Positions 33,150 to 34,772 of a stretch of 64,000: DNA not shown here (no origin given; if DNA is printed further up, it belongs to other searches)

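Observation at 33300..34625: A second, minimal family-A polymerase-like protein in the early region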

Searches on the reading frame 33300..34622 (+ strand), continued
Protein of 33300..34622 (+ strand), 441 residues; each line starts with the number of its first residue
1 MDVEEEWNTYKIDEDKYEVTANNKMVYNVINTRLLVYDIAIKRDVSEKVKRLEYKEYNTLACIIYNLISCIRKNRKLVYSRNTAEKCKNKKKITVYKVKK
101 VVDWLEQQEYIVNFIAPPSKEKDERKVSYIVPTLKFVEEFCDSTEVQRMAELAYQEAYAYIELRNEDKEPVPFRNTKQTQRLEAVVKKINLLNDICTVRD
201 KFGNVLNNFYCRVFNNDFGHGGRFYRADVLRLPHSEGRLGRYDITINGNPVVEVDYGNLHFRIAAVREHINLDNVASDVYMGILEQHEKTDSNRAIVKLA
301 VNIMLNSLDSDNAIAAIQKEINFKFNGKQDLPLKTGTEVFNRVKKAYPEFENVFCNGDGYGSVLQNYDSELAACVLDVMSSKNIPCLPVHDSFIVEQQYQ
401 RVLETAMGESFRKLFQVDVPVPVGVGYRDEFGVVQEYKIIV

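Call 41: find_encoding_contigs(protein=P0091, flank=8000, max_places=3)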
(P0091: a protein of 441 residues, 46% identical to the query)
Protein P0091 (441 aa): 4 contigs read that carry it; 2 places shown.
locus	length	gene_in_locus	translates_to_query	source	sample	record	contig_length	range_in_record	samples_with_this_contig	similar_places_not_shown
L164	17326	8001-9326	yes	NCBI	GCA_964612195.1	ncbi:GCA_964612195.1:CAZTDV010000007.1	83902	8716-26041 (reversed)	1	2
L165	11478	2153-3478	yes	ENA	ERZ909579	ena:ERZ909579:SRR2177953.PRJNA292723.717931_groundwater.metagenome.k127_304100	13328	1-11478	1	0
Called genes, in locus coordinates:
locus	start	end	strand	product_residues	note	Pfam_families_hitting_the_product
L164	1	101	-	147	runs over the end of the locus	PF00383:dCMP_cyt_deam_1, PF14437:MafB19-deam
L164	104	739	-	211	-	-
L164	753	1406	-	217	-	-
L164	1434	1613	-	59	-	-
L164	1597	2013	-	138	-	-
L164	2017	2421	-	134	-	-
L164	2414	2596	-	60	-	-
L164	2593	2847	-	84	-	-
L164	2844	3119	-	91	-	-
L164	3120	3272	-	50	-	-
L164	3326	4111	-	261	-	PF00574:CLP_protease (weak)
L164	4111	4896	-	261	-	PF02562:PhoH, PF13604:AAA_30, PF13245:AAA_19 (weak)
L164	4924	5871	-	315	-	-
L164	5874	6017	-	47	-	-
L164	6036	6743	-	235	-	-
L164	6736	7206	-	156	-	-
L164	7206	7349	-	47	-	-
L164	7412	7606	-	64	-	-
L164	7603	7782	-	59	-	-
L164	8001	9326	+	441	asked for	-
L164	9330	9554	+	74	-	PF26882:Phage_T4_Y11B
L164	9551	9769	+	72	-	-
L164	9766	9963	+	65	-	-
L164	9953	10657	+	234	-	-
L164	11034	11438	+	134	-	-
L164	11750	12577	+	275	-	-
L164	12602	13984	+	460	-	PF00657:Lipase_GDSL (weak), PF13472:Lipase_GDSL_2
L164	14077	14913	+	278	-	-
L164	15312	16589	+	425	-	PF03237:Terminase_6N, PF17289:Terminase_6C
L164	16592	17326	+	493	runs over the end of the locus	PF06074:Portal_Mu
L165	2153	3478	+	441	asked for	-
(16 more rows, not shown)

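Call 42: find_encoding_contigs(protein=P0115, flank=8000, max_places=3)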
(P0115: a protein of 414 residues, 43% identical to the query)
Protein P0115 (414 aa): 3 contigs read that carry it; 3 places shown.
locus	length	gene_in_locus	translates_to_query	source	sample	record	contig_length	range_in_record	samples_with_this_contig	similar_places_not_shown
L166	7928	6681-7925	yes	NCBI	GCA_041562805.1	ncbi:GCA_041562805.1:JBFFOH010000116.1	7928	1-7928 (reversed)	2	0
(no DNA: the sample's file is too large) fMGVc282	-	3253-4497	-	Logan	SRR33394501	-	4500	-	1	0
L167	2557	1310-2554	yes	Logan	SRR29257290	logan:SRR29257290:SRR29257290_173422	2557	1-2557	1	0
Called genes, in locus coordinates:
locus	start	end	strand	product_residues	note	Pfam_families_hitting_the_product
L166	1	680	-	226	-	PF00574:CLP_protease (weak), PF25145:NfeD1b_N (weak)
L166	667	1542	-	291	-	-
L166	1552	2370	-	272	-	PF02562:PhoH, PF13604:AAA_30 (weak)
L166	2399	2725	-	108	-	-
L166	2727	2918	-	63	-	-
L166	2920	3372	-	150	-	-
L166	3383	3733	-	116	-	-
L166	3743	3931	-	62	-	-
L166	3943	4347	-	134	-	-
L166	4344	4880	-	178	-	-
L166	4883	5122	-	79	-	-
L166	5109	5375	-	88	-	-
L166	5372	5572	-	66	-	-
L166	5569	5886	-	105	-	-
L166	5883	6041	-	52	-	-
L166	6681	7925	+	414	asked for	-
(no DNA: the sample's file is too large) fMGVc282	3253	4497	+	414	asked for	-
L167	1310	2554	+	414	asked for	-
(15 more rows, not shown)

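Call 53: get_annotated_region(hit=H41, flank=8000)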
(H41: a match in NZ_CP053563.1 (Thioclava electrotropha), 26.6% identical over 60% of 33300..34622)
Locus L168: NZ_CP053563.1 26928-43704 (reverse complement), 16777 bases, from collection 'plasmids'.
description: Thioclava electrotropha strain Elox9 plasmid pTElox9, complete sequence
organism: Thioclava electrotropha (NCBI taxid 1549850)
taxonomy: Bacteria; Pseudomonadota; Alphaproteobacteria; Rhodobacterales; Paracoccaceae; Thioclava; Thioclava electrotropha
host: -; source: cultured cells,marine sediment; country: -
typing (MOB-suite, as given by PLSDB): non-mobilizable
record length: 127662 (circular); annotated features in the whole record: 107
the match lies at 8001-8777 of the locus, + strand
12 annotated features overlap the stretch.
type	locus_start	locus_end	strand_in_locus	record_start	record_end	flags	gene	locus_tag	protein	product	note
CDS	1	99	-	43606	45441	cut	-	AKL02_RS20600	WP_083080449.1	site-specific integrase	-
CDS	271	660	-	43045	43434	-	-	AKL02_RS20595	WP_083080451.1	helix-turn-helix domain-containing protein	-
CDS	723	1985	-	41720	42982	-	-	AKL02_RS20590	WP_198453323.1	hypothetical protein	-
CDS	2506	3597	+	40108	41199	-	-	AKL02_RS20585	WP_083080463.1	type IV toxin-antitoxin system AbiEi family antitoxin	-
CDS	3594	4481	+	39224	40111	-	-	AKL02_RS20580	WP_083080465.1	nucleotidyl transferase AbiEii/AbiGii toxin family protein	-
CDS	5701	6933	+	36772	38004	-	istA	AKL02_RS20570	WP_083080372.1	IS21 family transposase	-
CDS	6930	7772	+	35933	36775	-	istB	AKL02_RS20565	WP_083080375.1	IS21-like element helper ATPase IstB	-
CDS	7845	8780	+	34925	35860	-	-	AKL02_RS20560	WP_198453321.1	hypothetical protein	-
CDS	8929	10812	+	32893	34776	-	-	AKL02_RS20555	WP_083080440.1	site-specific DNA-methyltransferase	GO:0006306 - DNA methylation [Evidence IEA]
CDS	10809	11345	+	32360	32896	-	-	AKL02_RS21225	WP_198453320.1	DEAD/DEAH box helicase family protein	-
CDS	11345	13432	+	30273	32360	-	-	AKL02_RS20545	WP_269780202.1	hypothetical protein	-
CDS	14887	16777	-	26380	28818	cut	-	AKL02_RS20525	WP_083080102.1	ATP-binding protein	-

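Call 60: find_related_loci(query=A1, collection=genome_contigs, flank=7000)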
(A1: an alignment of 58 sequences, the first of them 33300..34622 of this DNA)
Query A1 (441 aa) in genome_contigs; peptide patterns used: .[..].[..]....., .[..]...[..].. (x = any residue, [..] = any of these).
214 stretches matched a pattern; 4 encode a relative of the query (tblastn E <= 1e-3); 4 distinct loci.
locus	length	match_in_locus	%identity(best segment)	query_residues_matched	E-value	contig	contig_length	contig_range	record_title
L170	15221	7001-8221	46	31-441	7e-110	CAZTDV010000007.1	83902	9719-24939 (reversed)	MAG TPA_asm: uncultured Sediminibacterium sp. isolate SRP062349_co2_105 genome assembly, contig: NODE_180_length_83902_c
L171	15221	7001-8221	48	29-441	2e-108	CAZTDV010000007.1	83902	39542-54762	MAG TPA_asm: uncultured Sediminibacterium sp. isolate SRP062349_co2_105 genome assembly, contig: NODE_180_length_83902_c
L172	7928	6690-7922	43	29-441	3e-105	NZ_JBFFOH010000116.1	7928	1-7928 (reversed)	MAG: Sulfurovum sp. isolate Mix_mud18.2022.04.97 k141_2410013_length_7928_cov_46.4292, whole genome shotgun sequence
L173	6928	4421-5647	41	29-439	3e-92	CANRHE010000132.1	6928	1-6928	MAG: uncultured Sphingobacterium sp. isolate Lapin-020__bin49 genome assembly, contig: Lapin-020__NODE_16623_length_6928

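Call 61: search_protein_families(library=phrogs, proteins=[P0233, P0199, P0175, P0267], max_evalue=0.1)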
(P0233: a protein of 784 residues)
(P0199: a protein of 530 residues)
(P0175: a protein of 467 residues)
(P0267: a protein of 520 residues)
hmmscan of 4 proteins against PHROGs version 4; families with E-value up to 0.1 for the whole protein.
P0233 (784 aa): 5 families
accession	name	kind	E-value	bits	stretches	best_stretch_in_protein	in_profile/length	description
phrog_4756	-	unknown function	4.6e-39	135.7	1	424-774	60-424/440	-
phrog_24146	-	unknown function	0.0084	17.4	1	725-773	22-70/83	-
phrog_270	-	DNA, RNA and nucleotide metabolism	0.012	16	1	187-293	64-170/383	replication initiation protein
phrog_186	-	DNA, RNA and nucleotide metabolism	0.053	14.2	0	166-230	47-102/308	DnaD-like helicase loader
phrog_2051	-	DNA, RNA and nucleotide metabolism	0.067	13.2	0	731-774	316-359/401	RNA polymerase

P0199 (530 aa): 2 families
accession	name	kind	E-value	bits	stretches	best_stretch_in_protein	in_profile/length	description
phrog_4756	-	unknown function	2.7e-59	202.4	2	328-525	218-430/440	-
phrog_12980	-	DNA, RNA and nucleotide metabolism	0.042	14.8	0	404-485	30-111/161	HNH endonuclease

P0175 (467 aa): 1 family
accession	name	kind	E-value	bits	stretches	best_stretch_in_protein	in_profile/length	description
phrog_4756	-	unknown function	9.4e-47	161.1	1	123-445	85-429/440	-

P0267 (520 aa): 2 families
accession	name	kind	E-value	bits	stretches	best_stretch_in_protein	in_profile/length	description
phrog_4756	-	unknown function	4.4e-64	218.2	1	37-448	34-434/440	-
phrog_6329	-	unknown function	0.046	14.6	0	364-406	86-128/206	-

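Call 63: search_protein_families(library=pfam, proteins=[L171:8240-8902:+, L171:9210-9914:+, L171:10572-12434:+, L171:12403-14661:+, L171:5678-6289:-, L171:4279-5061:-, L171:1440-2450:-, L164:9953-10654:+, L164:11750-12574:+, L164:14077-14910:+], max_evalue=0.01)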
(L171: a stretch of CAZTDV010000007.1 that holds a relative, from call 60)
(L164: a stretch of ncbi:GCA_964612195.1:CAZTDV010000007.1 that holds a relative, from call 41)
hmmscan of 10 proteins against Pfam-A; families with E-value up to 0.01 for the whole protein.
L171:8240-8902:+ (221 aa): 0 families

L171:9210-9914:+ (235 aa): 0 families

L171:10572-12434:+ (621 aa): 5 families
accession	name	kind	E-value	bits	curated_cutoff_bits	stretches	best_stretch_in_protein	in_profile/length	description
PF03796.21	DnaB_C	-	2.6e-07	30.7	27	1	344-560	26-235/255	DnaB-like helicase C terminal domain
PF13481.12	AAA_25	-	2.1e-06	28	27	1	332-502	28-194/195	AAA domain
PF13155.12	Toprim_2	-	7e-06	26.8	22.1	1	228-274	38-88/88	Toprim-like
PF06745.19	ATPase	-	9.6e-05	22.3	26.6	1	327-497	9-163/231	KaiC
PF01637.24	ATPase_2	-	0.0037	17.5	33.2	1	347-504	30-157/225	ATPase domain predominantly from Archaea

L171:12403-14661:+ (753 aa): 1 family
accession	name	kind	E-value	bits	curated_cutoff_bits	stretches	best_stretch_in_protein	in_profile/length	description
PF10108.15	DNA_pol_B_exo2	-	0.0052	16.9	24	0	25-80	13-70/213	Predicted 3'-5' exonuclease related to the exonuclease domain of PolB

L171:5678-6289:- (203 aa): 0 families

L171:4279-5061:- (260 aa): 0 families

L171:1440-2450:- (336 aa): 1 family
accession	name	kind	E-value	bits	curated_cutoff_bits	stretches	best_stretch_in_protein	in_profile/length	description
PF03235.19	GmrSD_N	-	2.6e-18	67.3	33.2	1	25-165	14-197/199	GmrSD restriction endonuclease, N-terminal domain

L164:9953-10654:+ (234 aa): 0 families

L164:11750-12574:+ (275 aa): 0 families

L164:14077-14910:+ (278 aa): 0 families

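Call 67: find_related_loci(query=A1, collection=viral_contigs, flank=6000)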
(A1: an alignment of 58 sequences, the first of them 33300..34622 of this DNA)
Query A1 (441 aa) in viral_contigs; peptide patterns used: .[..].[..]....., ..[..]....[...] (x = any residue, [..] = any of these).
100 stretches matched a pattern; 75 encode a relative of the query (tblastn E <= 1e-3); 74 distinct loci.
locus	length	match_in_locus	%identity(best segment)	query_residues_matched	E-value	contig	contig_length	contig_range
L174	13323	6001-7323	89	1-441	0e+0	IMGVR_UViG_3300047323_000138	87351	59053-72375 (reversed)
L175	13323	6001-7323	77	2-441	0e+0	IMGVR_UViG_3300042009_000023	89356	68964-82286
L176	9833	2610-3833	57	29-441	1e-146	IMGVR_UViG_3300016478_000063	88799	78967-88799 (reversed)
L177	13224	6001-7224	55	29-441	3e-145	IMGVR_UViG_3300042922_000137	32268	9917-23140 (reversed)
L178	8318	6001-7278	43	10-437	7e-110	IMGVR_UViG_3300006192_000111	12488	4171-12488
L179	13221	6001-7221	45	29-436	2e-108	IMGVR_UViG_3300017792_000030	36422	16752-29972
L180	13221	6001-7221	44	29-436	7e-108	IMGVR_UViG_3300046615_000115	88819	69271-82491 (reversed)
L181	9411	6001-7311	45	3-441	6e-107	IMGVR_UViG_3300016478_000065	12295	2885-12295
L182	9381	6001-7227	44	27-437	6e-106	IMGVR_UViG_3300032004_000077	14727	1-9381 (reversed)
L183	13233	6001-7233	44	29-441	4e-104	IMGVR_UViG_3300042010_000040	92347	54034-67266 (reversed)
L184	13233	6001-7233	44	29-441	1e-103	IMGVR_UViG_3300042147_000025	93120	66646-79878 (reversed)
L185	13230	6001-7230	43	29-441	4e-106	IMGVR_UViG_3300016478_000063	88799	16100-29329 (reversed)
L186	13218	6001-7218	45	32-439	8e-101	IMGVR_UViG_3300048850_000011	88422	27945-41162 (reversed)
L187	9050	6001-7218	44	31-434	7e-100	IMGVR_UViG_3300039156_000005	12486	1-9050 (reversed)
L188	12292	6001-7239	41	28-441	5e-100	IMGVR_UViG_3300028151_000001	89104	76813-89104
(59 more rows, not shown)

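Call 80: fold_search(model_id=the predicted structure, library=viral)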
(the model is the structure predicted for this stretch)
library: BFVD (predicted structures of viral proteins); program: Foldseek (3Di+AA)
matches with E <= 10: 632; with E <= 0.001: 28
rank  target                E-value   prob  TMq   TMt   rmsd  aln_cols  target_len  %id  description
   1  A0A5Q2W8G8            3.9e-54  1.00  0.88  0.93   2.1       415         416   55  (no name in the UniProt tables at hand)
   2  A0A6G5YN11            6.7e-23  1.00  0.64  0.65   6.7       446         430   18  (no name in the UniProt tables at hand)
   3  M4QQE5                8.0e-22  1.00  0.72  0.72   4.5       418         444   17  (no name in the UniProt tables at hand)
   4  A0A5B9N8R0            4.0e-21  1.00  0.62  0.61   6.0       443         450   18  Uncharacterized protein [Aeromonas phage 2L372X]
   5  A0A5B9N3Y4            1.2e-20  1.00  0.63  0.64   7.3       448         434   20  Uncharacterized protein [Aeromonas phage 4L372D]
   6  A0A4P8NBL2            5.0e-20  1.00  0.55  0.56  10.7       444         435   17  DNA polymerase [Rheinheimera phage vB_RspM_Barba31A]
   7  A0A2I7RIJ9            9.0e-20  1.00  0.63  0.65   5.8       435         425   16  (no name in the UniProt tables at hand)
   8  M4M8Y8                1.9e-19  1.00  0.65  0.70   5.5       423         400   17  (no name in the UniProt tables at hand)
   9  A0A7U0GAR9            2.4e-19  1.00  0.53  0.54   9.7       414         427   19  (no name in the UniProt tables at hand)
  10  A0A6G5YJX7            4.1e-19  1.00  0.56  0.58  11.8       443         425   21  (no name in the UniProt tables at hand)
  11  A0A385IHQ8            1.2e-18  1.00  0.63  0.64   6.0       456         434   15  (no name in the UniProt tables at hand)
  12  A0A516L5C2            9.7e-08  1.00  0.28  0.30  14.6       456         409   11  (no name in the UniProt tables at hand)
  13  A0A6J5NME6            2.3e-07  1.00  0.25  0.26  14.2       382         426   14  Uncharacterized protein [uncultured Caudovirales phage]
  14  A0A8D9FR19            9.8e-07  1.00  0.31  0.33  12.7       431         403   13  Putative DNA polymerase I [uncultured marine phage]
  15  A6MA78                1.2e-06  1.00  0.39  0.29  25.2       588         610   11  Gp014 [Lactococcus phage KSY1]
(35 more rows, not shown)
